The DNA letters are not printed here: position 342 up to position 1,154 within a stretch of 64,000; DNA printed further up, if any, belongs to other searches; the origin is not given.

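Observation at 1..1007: DUF5343-like ORF coupled to an Ymh/TIGR02391-like R-x4-H protein: candidate HEPN abortive-infection or toxin module on the element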

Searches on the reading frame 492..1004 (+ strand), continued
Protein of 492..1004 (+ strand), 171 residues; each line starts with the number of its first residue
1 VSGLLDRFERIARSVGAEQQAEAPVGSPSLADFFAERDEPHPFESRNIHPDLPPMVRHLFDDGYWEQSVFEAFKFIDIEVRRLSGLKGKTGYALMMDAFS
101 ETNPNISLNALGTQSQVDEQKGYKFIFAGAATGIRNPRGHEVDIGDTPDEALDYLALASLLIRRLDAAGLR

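Call 84: find_related_loci(query=A5, collection=metagenome_contigs, flank=4000)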
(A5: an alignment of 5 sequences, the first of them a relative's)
Query A5 (221 aa) in metagenome_contigs; peptide patterns used: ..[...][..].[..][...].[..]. (x = any residue, [..] = any of these).
118 stretches matched a pattern; 91 encode a relative of the query (tblastn E <= 1e-3); the best 80 are kept; 80 distinct loci.
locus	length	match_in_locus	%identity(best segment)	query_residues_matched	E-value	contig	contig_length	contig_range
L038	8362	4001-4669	45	1-221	3e-59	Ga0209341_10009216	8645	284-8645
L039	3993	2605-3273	45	1-221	3e-59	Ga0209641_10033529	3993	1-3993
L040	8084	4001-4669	45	1-221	3e-59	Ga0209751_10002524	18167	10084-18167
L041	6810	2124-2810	42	1-220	2e-59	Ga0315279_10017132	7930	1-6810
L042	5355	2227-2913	41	1-220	2e-58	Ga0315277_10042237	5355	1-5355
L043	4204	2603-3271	43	1-221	7e-56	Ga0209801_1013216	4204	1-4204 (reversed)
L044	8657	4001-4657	42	1-221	7e-55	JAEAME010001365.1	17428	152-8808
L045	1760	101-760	40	1-220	2e-56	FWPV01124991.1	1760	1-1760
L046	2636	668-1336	42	1-221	4e-55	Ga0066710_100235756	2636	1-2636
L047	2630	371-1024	41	1-221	1e-53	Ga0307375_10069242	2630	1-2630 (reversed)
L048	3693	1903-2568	41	1-221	4e-53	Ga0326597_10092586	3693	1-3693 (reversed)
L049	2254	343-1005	41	1-221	3e-53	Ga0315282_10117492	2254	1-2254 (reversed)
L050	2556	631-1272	39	1-221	7e-53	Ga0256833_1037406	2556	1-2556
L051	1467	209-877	40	1-221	5e-54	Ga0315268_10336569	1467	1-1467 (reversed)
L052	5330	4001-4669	40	1-221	5e-52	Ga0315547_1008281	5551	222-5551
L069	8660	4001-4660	37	1-220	8e-49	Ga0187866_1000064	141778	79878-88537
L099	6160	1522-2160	37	5-216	1e-43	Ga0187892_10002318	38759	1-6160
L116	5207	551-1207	32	5-221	7e-37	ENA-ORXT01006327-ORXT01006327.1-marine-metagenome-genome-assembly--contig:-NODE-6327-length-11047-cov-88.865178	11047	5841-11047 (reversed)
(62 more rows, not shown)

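Call 87: search_protein_families(library=padloc, proteins=[L038:4668-5144:+, L050:1271-1768:+, L069:4647-5138:+, L116:1206-1694:+, L099:2173-2646:+, L038:4001-4669:+, L116:551-1207:+], max_evalue=0.01)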
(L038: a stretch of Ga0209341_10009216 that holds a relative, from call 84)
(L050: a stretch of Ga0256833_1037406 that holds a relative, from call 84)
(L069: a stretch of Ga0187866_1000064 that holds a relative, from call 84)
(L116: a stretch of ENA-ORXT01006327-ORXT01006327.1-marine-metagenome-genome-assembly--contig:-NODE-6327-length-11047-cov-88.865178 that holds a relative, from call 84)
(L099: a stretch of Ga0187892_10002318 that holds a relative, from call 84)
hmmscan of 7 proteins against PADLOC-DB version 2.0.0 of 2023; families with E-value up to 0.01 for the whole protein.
L038:4668-5144:+ (159 aa): 3 families
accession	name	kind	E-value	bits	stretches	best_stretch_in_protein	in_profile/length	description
PDLC03987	PD-Lambda-3_B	-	8e-17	59.4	1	13-156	118-263/270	-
PDLC02412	Aga_HEPN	-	2.9e-15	54.2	1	32-156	249-379/382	Class II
PDLC03988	PD-Lambda-3_B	-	1.8e-08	32.1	1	15-112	120-217/222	-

L050:1271-1768:+ (166 aa): 3 families
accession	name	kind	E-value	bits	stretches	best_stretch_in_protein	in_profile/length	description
PDLC03987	PD-Lambda-3_B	-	2.3e-20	71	1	23-161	129-266/270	-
PDLC02412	Aga_HEPN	-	8e-14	49.4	1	33-153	249-374/382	Class II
PDLC03988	PD-Lambda-3_B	-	5.5e-10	37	1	22-114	128-217/222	-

L069:4647-5138:+ (164 aa): 3 families
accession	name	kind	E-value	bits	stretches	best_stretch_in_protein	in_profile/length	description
PDLC03987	PD-Lambda-3_B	-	1.1e-19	68.8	1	37-163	137-265/270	-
PDLC02412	Aga_HEPN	-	4.8e-14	50.2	1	37-162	249-380/382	Class II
PDLC03988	PD-Lambda-3_B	-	3.5e-10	37.6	1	37-116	137-216/222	-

L116:1206-1694:+ (163 aa): 3 families
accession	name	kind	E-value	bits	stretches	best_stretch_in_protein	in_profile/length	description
PDLC03987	PD-Lambda-3_B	-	1.6e-18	65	1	28-159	131-264/270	-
PDLC02412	Aga_HEPN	-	2.2e-11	41.4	1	34-133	249-350/382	Class II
PDLC03988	PD-Lambda-3_B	-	6.8e-09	33.5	1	28-113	131-216/222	-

L099:2173-2646:+ (158 aa): 3 families
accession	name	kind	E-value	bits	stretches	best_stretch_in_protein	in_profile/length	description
PDLC03987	PD-Lambda-3_B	-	2.7e-18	64.2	1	14-158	119-265/270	-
PDLC02412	Aga_HEPN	-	1.1e-12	45.7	1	32-157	249-380/382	Class II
PDLC03988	PD-Lambda-3_B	-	7.7e-10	36.5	1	14-111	119-216/222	-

L038:4001-4669:+ (223 aa): 2 families
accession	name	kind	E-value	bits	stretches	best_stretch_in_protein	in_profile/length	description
PDLC04589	PDC-M34A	-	1.1e-25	89.2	1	1-221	1-207/208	-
PDLC04588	PDC-M34A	-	1.9e-08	32.1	1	26-222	81-259/260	-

L116:551-1207:+ (219 aa): 2 families
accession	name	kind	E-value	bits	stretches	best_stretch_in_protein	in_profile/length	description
PDLC04589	PDC-M34A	-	8.6e-21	73.3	1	6-218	12-208/208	-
PDLC04588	PDC-M34A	-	1.8e-09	35.4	1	4-219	64-260/260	-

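Call 90: find_encoding_contigs(protein=P0133, flank=8000, max_places=2)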
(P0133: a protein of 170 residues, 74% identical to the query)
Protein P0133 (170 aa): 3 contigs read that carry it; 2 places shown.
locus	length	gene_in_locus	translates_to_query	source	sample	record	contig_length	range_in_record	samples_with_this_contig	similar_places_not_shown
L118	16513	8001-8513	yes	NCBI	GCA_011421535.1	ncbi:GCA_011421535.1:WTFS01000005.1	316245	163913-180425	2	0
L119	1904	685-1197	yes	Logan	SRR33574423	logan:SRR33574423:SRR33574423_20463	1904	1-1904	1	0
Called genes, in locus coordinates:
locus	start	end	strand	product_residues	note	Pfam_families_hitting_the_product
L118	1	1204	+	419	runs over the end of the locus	PF01527:HTH_Tnp_1, PF13384:HTH_23 (faint), PF13276:HTH_21, PF00665:rve, PF13683:rve_3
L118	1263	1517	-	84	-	-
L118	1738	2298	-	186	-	PF04542:Sigma70_r2, PF08281:Sigma70_r4_2, PF04545:Sigma70_r4 (weak)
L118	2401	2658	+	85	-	PF13683:rve_3 (weak)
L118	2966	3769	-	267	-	-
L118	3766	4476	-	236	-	-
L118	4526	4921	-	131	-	-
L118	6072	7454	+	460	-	PF01610:DDE_Tnp_ISL3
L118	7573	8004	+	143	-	-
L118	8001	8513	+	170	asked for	PF09509:Hypoth_Ymh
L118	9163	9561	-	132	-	-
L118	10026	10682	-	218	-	PF00072:Response_reg, PF00196:GerE, PF04545:Sigma70_r4 (faint), PF08281:Sigma70_r4_2 (weak)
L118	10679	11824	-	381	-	PF07730:HisKA_3, PF13581:HATPase_c_2 (weak), PF02518:HATPase_c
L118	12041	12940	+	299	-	PF00005:ABC_tran, PF13304:AAA_21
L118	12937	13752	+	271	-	PF12679:ABC2_membrane_2 (faint)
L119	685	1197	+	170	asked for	PF09509:Hypoth_Ymh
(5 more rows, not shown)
